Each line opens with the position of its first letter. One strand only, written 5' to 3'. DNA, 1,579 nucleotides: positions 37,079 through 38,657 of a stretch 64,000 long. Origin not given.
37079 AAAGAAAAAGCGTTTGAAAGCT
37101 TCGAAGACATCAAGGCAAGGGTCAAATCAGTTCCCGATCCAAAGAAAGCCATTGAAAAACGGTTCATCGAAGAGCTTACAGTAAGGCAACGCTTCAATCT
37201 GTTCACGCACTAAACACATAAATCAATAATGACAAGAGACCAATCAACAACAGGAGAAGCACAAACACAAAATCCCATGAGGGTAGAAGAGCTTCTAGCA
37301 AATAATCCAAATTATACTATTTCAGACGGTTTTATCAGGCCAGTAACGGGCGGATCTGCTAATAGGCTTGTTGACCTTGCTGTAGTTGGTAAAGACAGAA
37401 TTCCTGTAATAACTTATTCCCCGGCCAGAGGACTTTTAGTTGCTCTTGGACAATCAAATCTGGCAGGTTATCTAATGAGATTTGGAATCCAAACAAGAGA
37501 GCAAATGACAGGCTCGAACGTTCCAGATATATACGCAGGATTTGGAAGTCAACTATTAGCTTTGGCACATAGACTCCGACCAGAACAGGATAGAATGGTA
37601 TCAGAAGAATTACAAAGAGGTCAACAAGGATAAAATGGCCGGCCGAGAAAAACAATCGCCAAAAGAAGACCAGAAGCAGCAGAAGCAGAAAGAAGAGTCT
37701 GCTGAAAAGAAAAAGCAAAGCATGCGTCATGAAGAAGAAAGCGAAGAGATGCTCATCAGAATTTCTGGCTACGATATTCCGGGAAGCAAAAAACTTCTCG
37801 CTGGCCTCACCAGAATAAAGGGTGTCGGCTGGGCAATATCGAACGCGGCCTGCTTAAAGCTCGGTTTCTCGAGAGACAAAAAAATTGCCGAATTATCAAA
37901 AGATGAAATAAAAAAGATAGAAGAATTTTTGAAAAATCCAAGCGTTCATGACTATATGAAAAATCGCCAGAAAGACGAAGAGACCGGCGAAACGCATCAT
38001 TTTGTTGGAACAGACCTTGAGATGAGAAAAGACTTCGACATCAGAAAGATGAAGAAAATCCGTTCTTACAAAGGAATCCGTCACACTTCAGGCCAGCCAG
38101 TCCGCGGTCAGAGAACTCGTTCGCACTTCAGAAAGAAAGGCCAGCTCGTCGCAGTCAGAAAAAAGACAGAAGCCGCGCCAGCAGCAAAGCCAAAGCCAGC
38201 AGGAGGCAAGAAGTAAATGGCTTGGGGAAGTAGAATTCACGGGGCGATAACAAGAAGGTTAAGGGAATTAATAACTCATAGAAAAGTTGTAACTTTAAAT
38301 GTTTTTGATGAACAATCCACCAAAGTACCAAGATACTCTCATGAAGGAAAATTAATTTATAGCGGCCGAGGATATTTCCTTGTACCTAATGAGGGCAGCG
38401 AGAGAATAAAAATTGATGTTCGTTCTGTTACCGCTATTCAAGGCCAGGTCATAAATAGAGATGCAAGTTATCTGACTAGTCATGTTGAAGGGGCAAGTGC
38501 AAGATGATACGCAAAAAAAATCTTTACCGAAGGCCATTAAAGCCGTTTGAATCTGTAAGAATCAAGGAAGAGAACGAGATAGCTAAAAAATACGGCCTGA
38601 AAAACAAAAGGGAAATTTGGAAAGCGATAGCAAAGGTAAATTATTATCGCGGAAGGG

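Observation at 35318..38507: Ribosomal and RNAP operons are peppered with tightly coupled orphan ORFs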

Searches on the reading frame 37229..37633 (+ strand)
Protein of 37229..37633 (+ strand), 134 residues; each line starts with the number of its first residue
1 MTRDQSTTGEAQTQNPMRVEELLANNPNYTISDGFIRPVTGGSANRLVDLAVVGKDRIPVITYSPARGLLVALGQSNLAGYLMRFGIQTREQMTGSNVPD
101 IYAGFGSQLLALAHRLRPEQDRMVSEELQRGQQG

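Call 3: search_protein_families(library=pfam, max_evalue=1, proteins=[window:37229-37633:+])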
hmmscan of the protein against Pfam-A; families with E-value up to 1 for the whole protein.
window:37229-37633:+ (134 aa): 0 families

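Call 7: search_protein_families(library=ncbifam, max_evalue=1, proteins=[window:37229-37633:+])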
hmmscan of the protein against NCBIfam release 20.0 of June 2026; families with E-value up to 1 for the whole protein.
window:37229-37633:+ (134 aa): 1 family
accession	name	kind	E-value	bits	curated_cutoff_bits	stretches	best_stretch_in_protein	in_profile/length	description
NF008366.0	PRK11162.1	equivalog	0.17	10.8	242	1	12-58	237-284/366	murein transglycosylase A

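Call 19: find_homologous_proteins(query=window:37229-37633:+, max_evalue=0.01)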
Query window:37229-37633:+ (134 aa): 1 proteins with E <= 0.01 among 22 candidates.
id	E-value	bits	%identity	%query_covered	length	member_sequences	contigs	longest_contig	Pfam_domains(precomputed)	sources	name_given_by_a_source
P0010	3.1e-74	265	95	100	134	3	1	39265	-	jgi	-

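Call 25: predict_structure(protein=window:37229-37633:+)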
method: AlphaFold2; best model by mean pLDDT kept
length: 134 residues; sequences in the alignment: 1
mean_pLDDT: 42.5   pTM: 0.26
mean pLDDT of the five models: 42.5, 39.7, 39.3, 39.3, 38.6
residues with pLDDT >= 90: 0; 70-90: 1; 50-70: 21; < 50: 112
segments of 3 or more residues with pLDDT < 50: 4-19, 32-38, 40-121
pLDDT, mean of each block of 10 residues (from residue 1): 42 41 53 47 38 40 37 41 38 34 38 42 56 58
secondary structure, 60 per line:
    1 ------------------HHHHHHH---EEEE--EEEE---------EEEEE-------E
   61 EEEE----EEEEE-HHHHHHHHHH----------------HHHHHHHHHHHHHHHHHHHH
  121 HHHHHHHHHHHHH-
elements in order: H19-25 E29-32 E35-38 E48-52 E60-64 E69-73 H75-84 H101-133

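Call 27: search_protein_representatives(protein=window:37229-37633:+)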
Query: 134 residues. Proteins with E-value up to 0.001 (for the whole library): 7; up to 1e-10: 3; up to 1e-30: 1. The best 7 are listed.
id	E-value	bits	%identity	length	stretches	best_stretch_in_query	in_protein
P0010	1.0e-74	264.5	95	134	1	1-134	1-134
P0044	1.1e-24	102.8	55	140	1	17-133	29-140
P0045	6.6e-19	84.2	46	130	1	11-133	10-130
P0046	9.6e-10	54.6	28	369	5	71-126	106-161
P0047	4.4e-08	49.3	29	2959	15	40-74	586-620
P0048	2.1e-05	40.6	35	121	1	5-118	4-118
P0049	1.9e-04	37.5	31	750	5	29-89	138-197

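Call 29: find_encoding_contigs(protein=P0044, flank=5000, max_places=4)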
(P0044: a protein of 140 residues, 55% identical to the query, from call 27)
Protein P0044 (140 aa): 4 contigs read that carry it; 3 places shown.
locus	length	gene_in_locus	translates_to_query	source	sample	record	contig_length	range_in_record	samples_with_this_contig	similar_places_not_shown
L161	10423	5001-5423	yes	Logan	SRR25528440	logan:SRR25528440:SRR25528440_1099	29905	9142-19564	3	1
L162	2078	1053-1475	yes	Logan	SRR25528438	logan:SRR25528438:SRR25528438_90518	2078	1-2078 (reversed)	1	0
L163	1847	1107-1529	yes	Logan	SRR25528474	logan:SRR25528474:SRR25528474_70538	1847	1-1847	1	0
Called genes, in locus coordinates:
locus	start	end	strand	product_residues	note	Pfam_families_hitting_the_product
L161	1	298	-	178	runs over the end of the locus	-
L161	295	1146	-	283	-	PF03721:UDPG_MGDP_dh_N, PF00984:UDPG_MGDP_dh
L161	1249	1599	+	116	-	-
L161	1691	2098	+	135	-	-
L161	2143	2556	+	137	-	-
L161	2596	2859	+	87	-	PF01157:Ribosomal_L21e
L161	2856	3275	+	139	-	-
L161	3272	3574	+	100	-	PF03874:RNA_pol_Rpb4 (weak)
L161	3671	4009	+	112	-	-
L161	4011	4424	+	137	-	-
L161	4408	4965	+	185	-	PF04919:DUF655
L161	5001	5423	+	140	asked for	-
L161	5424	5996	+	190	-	PF00416:Ribosomal_S13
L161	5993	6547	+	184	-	PF01479:S4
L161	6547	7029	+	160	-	PF00411:Ribosomal_S11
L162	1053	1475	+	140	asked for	-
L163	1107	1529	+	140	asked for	-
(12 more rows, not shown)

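Call 30: find_encoding_contigs(protein=P0045, flank=6000, max_places=3)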
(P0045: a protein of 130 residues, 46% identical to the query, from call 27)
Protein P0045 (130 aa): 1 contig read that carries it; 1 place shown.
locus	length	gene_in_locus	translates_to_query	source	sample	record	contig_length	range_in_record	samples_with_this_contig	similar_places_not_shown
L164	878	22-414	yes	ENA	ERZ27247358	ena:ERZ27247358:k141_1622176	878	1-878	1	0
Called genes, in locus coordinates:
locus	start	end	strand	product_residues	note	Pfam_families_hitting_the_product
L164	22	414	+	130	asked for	-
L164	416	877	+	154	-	?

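Call 31: find_encoding_contigs(protein=P0048, flank=6000, max_places=3)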
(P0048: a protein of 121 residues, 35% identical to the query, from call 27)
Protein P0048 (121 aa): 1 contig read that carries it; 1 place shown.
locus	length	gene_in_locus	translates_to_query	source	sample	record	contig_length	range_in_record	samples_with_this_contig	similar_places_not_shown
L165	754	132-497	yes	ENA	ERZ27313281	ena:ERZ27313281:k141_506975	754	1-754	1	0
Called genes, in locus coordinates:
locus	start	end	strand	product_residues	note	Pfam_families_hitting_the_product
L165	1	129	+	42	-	?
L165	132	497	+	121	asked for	-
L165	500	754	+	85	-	?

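Call 57: search_solved_structures(query=A3, max_evalue=1)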
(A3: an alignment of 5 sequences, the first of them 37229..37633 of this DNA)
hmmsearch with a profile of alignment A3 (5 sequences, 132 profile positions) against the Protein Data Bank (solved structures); distinct sequences matched with E-value up to 1: 1.
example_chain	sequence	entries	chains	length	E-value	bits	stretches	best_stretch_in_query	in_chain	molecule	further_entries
8fje_A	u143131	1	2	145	0.0055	19.8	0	72-111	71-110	E8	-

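Call 67: predict_structure(alignment_id=A3)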
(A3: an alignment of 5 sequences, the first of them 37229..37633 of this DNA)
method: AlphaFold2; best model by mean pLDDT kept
length: 134 residues; sequences in the alignment: 5
mean_pLDDT: 82.3   pTM: 0.68
mean pLDDT of the five models: 82.3, 72.9, 70.8, 68.4, 67.7
residues with pLDDT >= 90: 62; 70-90: 47; 50-70: 11; < 50: 14
segments of 3 or more residues with pLDDT < 50: 1-13
pLDDT, mean of each block of 10 residues (from residue 1): 42 65 89 89 66 92 91 93 92 90 90 93 82 68
secondary structure, 60 per line:
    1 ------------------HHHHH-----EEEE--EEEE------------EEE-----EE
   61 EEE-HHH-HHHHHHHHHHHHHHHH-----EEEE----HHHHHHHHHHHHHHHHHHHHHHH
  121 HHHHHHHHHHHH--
elements in order: H19-23 E29-32 E35-38 E51-53 E59-63 H69-84 E90-93 H98-132

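Call 70: fold_search(model_id=the predicted structure, library=pdb)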
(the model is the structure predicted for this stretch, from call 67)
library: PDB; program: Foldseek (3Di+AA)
matches with E <= 10: 307; with E <= 0.001: 0
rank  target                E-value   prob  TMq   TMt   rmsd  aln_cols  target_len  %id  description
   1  6wxw_A                7.6e-01  0.13  0.24  0.11   7.1        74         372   16  crystal structure of apo Card1 (released 2020-12-30)
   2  6vwa                  1.2e+00  0.10  0.19  0.09  12.6        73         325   15  C-terminal regulatory domain of the chloride transporter KCC-1 from C. elegans (released 2020-07-15)
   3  9iac_A                1.2e+00  0.08  0.26  0.16  12.3       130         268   12  Structure of the Argonaute-associated Cas4 family protein 1 (ACE1) from Microcystis aeruginosa (MaACE1) (released 2025-04-23)
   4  6upu_E                1.4e+00  0.12  0.22  0.13   4.4        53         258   17  Crystal structure of the Orientia tsutsugamushi OtDUB in complex with three molecules of ubiquitin (released 2020-04-01)
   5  3lno_A                1.5e+00  0.12  0.20  0.24   4.6        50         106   10  Crystal Structure of Domain of Unknown Function DUF59 from Bacillus anthracis (released 2010-02-16)
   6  6upu_A                1.5e+00  0.10  0.21  0.12   9.9        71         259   14  Crystal structure of the Orientia tsutsugamushi OtDUB in complex with three molecules of ubiquitin (released 2020-04-01)
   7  9y42_HH               1.6e+00  0.13  0.22  0.17   4.9        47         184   15  Structure of naked mole-rat ribosome with P/E tRNA and eEF2 (rotated) (released 2026-02-18)
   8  8y9b_A                1.6e+00  0.10  0.22  0.37   3.7        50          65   18  TcdB1 in complex with mini-binder (released 2024-08-28)
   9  3lno_D                1.6e+00  0.08  0.20  0.24   7.0        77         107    5  Crystal Structure of Domain of Unknown Function DUF59 from Bacillus anthracis (released 2010-02-16)
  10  8fg6_B                1.6e+00  0.04  0.15  0.14  10.8        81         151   16  Design of amyloidogenic peptide traps (released 2024-03-20)
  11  6ups                  1.7e+00  0.08  0.24  0.15   9.5        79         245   14  Crystal structure of the deubiquitylase domain from the Orientia tsutsugamushi protein OTT_1962 (OtDUB) (released 2020-04-01)
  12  5y1z_A                1.7e+00  0.04  0.21  0.21  12.5       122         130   18  Crystal structure of ZMYND8 PHD-BROMO-PWWP tandem in complex with Drebrin ADF-H domain (released 2017-10-25)
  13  4uj3_V                1.8e+00  0.07  0.20  0.17  13.2        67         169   12  Crystal structure of human Rab11-Rabin8-FIP3 (released 2015-08-12)
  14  4uj3_J                1.9e+00  0.07  0.20  0.17  13.2        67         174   12  Crystal structure of human Rab11-Rabin8-FIP3 (released 2015-08-12)
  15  8efx_A                2.1e+00  0.08  0.20  0.12   6.2        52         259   15  Structure of OtDUB DUB Domain disulfide crosslinked with Ubiquitin (released 2023-09-20)
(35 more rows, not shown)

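Call 71: fold_search(model_id=the predicted structure, library=viral)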
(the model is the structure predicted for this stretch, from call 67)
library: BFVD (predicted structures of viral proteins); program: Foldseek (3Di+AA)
matches with E <= 10: 396; with E <= 0.001: 0
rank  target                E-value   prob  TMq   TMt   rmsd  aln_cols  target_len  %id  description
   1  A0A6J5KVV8            5.2e-02  0.38  0.26  0.30   8.2       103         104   14  Uncharacterized protein [uncultured Caudovirales phage]
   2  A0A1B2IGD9            1.0e-01  0.60  0.33  0.36  10.4       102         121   14  (no name in the UniProt tables at hand)
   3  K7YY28                1.5e-01  0.44  0.29  0.25   9.8       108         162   12  Uncharacterized protein [Serratia phage phiMAM1]
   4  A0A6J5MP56            2.0e-01  0.14  0.21  0.18  21.7       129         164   16  Uncharacterized protein [uncultured Caudovirales phage]
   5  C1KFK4                2.1e-01  0.23  0.29  0.14  16.8       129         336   13  Uncharacterized protein [Lactobacillus phage Lb338-1]
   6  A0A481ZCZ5            3.6e-01  0.18  0.29  0.20  13.5       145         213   14  Restriction endonuclease [Pithovirus LCPAC404]
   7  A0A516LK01            3.6e-01  0.16  0.26  0.31   5.6        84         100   11  (no name in the UniProt tables at hand)
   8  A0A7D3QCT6            4.4e-01  0.13  0.20  0.28  11.9        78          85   17  (no name in the UniProt tables at hand)
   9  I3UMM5                5.1e-01  0.33  0.33  0.47   5.4        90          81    8  Uncharacterized protein [Colwellia phage 9A]
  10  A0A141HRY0            5.1e-01  0.14  0.26  0.12  14.6       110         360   11  (no name in the UniProt tables at hand)
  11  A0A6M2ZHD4            5.4e-01  0.16  0.21  0.29   6.7        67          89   10  Tic22-like family protein [Synechococcus phage S-SCSM1]
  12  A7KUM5                6.2e-01  0.21  0.30  0.09   5.5        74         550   14  (no name in the UniProt tables at hand)
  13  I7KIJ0                6.2e-01  0.15  0.28  0.31  17.2       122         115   10  Transposase, Tn7_Tnp_TnsA_N superfamily [Campylobacter phage CP21]
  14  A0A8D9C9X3            6.6e-01  0.20  0.30  0.25   8.2        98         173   13  Uncharacterized protein [uncultured marine phage]
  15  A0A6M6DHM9            6.6e-01  0.15  0.30  0.16  15.1       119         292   13  (no name in the UniProt tables at hand)
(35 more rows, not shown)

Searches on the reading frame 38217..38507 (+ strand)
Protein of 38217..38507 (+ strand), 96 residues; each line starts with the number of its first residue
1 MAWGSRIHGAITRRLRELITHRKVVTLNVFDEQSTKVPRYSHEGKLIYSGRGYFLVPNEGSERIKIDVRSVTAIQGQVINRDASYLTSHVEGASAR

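Call 3: search_protein_families(library=pfam, max_evalue=1, proteins=[window:38217-38507:+])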
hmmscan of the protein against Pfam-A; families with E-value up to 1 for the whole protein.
window:38217-38507:+ (96 aa): 0 families

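Call 7: search_protein_families(library=ncbifam, max_evalue=1, proteins=[window:38217-38507:+])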
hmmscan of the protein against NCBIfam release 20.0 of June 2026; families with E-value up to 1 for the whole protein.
window:38217-38507:+ (96 aa): 1 family
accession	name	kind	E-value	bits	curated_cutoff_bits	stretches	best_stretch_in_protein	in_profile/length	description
NF004495.0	PRK05841.1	equivalog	0.086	11.3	857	1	28-86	71-129/603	flagellar hook protein FlgE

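Call 61: find_related_loci(query=window:38217-38507:+, collection=viral_contigs, flank=4000)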
Query window:38217-38507:+ (96 aa) in viral_contigs; peptide patterns used: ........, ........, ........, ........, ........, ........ (x = any residue, [..] = any of these).
15 stretches matched a pattern, but none encodes a relative of the query by tblastn (E <= 1e-3).
